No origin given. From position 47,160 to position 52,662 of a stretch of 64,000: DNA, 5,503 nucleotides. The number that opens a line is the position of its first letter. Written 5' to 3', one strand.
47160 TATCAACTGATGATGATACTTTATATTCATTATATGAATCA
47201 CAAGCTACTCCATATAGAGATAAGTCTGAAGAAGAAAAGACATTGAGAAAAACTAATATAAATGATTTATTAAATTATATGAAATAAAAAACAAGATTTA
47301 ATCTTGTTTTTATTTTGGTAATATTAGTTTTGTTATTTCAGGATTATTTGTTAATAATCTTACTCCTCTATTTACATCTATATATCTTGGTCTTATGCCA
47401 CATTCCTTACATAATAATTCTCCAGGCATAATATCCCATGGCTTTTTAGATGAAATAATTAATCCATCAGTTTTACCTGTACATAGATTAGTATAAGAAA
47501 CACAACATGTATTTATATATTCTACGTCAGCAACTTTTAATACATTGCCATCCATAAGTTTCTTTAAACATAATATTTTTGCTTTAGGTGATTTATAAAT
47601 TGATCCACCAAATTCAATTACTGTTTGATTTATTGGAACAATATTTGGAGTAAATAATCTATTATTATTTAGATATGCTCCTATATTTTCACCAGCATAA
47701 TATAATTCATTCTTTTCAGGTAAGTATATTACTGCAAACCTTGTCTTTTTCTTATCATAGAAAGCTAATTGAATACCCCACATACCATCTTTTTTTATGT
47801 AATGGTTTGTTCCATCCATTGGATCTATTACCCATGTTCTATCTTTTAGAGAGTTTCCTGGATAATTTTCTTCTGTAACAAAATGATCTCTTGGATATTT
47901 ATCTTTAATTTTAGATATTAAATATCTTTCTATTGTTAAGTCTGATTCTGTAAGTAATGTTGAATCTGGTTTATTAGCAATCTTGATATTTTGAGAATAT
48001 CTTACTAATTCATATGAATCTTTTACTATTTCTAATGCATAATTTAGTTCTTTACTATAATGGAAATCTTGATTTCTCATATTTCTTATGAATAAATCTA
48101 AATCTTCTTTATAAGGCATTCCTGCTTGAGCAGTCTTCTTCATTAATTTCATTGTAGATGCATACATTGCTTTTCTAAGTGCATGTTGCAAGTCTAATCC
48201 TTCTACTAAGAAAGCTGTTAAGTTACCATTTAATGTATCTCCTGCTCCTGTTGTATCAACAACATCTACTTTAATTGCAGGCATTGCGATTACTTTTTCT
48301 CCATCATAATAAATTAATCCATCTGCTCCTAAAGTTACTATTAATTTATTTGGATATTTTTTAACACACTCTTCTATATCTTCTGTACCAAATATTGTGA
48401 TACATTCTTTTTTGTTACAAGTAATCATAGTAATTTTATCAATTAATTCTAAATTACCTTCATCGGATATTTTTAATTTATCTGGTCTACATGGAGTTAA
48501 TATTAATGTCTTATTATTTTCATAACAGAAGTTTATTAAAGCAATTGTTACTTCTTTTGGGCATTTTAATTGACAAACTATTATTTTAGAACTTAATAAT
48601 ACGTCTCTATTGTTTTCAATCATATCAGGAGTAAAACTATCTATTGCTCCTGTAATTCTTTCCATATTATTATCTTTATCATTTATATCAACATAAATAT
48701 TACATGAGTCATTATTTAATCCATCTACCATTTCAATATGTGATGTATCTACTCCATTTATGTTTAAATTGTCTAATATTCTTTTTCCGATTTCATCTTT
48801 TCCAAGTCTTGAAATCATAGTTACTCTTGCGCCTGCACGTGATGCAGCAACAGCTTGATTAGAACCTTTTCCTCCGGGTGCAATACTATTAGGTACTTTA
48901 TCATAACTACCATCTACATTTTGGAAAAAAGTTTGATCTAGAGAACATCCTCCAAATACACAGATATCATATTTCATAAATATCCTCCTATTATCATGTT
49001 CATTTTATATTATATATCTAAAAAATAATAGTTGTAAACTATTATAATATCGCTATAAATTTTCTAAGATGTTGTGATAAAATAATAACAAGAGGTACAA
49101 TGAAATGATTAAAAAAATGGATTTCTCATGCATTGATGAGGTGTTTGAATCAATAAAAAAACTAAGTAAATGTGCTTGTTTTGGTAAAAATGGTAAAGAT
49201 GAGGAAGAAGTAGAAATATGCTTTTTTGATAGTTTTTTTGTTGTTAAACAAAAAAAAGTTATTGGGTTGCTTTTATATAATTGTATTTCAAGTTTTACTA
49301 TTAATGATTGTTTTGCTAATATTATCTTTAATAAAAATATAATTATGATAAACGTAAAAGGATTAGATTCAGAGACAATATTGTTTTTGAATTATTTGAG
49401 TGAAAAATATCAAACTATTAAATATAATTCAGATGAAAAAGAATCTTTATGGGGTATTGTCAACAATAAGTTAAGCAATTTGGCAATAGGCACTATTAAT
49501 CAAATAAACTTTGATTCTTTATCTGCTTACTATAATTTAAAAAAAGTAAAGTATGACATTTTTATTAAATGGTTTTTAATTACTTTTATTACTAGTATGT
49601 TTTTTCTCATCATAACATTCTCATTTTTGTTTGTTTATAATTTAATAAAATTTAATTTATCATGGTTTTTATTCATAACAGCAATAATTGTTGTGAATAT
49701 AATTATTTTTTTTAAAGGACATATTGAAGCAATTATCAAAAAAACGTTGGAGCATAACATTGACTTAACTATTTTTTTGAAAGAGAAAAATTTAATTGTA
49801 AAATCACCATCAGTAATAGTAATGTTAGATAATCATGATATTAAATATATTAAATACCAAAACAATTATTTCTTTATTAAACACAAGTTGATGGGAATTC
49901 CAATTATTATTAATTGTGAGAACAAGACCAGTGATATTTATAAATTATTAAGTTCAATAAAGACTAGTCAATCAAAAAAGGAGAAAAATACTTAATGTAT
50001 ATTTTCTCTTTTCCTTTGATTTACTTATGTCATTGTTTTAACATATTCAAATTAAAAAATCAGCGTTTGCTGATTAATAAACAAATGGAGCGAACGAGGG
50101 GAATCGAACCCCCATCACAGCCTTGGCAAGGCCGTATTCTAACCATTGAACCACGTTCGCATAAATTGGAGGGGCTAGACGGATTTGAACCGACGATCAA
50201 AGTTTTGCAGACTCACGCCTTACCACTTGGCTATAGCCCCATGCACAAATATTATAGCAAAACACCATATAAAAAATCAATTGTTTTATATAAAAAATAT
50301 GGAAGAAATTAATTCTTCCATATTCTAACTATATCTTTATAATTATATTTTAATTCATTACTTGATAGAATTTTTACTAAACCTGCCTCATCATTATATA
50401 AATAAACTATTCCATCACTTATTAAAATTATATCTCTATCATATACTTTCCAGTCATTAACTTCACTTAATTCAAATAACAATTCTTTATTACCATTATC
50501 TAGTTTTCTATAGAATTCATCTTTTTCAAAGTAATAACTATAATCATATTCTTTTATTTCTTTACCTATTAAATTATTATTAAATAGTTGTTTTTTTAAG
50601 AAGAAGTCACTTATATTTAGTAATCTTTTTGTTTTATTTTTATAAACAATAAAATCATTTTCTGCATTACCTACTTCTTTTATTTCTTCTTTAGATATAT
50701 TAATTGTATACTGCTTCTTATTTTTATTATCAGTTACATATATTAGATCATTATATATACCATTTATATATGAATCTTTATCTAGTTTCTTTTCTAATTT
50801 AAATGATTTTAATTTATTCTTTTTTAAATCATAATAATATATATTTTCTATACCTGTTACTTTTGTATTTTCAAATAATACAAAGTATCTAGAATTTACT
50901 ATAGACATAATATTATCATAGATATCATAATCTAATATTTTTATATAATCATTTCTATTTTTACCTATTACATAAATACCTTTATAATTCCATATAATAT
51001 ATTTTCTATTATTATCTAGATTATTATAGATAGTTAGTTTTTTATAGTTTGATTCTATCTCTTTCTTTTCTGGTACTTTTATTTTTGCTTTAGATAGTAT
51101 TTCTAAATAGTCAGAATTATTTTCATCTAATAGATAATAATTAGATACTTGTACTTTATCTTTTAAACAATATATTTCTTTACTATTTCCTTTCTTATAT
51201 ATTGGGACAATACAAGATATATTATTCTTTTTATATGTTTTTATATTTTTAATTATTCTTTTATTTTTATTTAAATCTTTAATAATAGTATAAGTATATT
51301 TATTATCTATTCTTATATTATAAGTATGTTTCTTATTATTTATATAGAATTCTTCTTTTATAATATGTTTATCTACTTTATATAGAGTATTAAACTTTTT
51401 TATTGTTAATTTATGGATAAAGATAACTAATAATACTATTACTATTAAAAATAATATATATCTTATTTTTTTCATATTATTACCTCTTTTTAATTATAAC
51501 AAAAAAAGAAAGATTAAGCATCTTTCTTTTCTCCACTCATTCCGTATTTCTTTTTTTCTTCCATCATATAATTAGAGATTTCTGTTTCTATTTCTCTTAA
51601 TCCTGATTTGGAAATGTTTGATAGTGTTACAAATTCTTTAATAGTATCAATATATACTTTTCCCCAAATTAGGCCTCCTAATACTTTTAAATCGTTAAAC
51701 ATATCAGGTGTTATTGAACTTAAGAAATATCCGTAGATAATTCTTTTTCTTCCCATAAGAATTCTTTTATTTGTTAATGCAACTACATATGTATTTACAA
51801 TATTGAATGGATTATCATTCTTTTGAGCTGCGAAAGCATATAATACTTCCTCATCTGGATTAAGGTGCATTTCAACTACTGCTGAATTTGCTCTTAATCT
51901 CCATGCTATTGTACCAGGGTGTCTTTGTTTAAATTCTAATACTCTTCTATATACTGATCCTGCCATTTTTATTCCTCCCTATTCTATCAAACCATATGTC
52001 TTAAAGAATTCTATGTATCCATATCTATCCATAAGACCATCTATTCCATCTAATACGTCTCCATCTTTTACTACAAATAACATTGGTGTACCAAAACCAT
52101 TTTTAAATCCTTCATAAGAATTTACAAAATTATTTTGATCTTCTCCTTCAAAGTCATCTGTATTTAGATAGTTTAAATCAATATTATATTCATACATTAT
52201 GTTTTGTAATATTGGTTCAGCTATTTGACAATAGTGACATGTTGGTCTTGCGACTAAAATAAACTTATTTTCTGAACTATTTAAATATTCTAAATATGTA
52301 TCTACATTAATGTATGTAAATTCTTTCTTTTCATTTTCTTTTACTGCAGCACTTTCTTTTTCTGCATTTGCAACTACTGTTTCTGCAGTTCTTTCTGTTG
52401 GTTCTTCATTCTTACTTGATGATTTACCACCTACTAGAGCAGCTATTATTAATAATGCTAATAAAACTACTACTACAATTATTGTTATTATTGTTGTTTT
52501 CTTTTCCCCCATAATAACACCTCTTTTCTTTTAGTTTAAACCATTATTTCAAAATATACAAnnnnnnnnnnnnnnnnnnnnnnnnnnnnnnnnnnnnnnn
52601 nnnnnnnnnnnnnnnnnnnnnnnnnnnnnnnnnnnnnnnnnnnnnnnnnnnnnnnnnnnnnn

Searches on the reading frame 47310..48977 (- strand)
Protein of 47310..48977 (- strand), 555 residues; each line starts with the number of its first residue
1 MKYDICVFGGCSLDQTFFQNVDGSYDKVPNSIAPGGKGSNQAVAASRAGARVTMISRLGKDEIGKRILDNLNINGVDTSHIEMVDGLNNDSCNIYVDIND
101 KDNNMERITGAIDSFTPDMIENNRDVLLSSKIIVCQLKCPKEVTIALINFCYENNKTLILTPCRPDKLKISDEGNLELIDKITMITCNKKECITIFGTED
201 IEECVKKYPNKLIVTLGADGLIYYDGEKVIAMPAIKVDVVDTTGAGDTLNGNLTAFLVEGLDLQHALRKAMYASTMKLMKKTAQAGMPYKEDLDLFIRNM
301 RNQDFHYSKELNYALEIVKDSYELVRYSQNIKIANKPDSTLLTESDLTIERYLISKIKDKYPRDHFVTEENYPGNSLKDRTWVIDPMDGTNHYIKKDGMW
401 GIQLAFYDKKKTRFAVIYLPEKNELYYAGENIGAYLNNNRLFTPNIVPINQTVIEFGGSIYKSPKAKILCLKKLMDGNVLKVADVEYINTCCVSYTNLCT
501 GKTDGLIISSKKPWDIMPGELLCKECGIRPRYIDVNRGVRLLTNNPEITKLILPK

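Call 48: search_protein_families(library=pfam, proteins=[window:47310-48977:-], max_evalue=0.001)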
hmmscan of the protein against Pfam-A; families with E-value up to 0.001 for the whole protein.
window:47310-48977:- (555 aa): 3 families
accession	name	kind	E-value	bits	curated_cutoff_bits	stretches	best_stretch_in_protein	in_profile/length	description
PF00294.29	PfkB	-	2e-48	165.8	25.8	1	5-288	4-300/302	pfkB family carbohydrate kinase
PF00459.30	Inositol_P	-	2.6e-32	112.8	27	1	314-527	16-232/271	Inositol monophosphatase family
PF08543.17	Phos_pyr_kin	-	4.8e-05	23.3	27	1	177-271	115-225/246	Phosphomethylpyrimidine kinase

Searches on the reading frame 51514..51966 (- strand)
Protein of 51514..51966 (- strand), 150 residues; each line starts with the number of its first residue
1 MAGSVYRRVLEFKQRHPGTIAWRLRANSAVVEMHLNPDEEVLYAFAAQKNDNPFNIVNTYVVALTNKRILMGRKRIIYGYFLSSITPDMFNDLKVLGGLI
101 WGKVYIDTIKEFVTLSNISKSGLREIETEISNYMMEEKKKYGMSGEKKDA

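Call 48: search_protein_families(library=pfam, proteins=[window:51514-51966:-], max_evalue=0.001)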
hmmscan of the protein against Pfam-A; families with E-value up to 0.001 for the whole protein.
window:51514-51966:- (150 aa): 1 family
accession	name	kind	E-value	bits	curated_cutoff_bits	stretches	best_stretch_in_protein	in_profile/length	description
PF14470.12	bPH_3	-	5.9e-11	43.1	23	1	35-127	1-90/95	Bacterial PH domain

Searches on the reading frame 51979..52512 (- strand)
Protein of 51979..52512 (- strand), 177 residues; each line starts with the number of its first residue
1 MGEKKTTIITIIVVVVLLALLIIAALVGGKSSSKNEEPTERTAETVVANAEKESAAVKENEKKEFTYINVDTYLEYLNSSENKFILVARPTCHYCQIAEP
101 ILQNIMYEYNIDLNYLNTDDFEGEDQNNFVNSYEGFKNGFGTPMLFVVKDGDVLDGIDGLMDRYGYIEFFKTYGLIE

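Call 4: search_protein_families(library=pfam, proteins=[window:51979-52512:-], max_evalue=0.01)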
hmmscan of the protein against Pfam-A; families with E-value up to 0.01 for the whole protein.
window:51979-52512:- (177 aa): 3 families
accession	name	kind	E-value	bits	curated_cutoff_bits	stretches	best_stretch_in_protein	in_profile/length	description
PF13728.12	TraF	-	0.0013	19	23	1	71-121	121-170/224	F plasmid transfer operon protein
PF23959.1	DUF7288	-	0.0024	18.7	27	1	8-132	14-124/184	Family of unknown function (DUF7288)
PF07332.16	Phage_holin_3_6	-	0.0062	17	28.4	1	10-49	72-111/116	Putative Actinobacterial Holin-X, holin superfamily III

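Call 5: search_protein_families(library=ncbifam, proteins=[window:51979-52512:-], max_evalue=0.01)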
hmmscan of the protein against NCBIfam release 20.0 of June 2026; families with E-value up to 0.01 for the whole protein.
window:51979-52512:- (177 aa): 6 families
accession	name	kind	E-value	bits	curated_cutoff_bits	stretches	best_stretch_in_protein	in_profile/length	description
TIGR02738.1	TrbB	equivalog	5.3e-05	22.9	132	1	41-119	30-89/153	type-F conjugative transfer system pilin assembly thiol-disulfide isomerase TrbB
TIGR01295.2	PedC_BrcD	equivalog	6.5e-05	22.8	120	1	43-157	18-138/152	PedC/BrcD family bacteriocin maturation disulfide isomerase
NF006283.1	PRK08455.1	equivalog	0.00013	21.7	187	1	4-66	14-81/182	flagellar basal body-associated protein FliL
NF010288.0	PRK13728.1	subfamily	0.0026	17.2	199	1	31-113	21-102/181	F-type conjugal transfer protein TrbB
NF005826.1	PRK07718.1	equivalog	0.0047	16.9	140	1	1-51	1-51/143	flagellar basal body-associated protein FliL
NF042931.1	SAG1386_EF1546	equivalog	0.0064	16.6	80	1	6-61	28-86/158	SAG1386/EF1546 family surface-associated protein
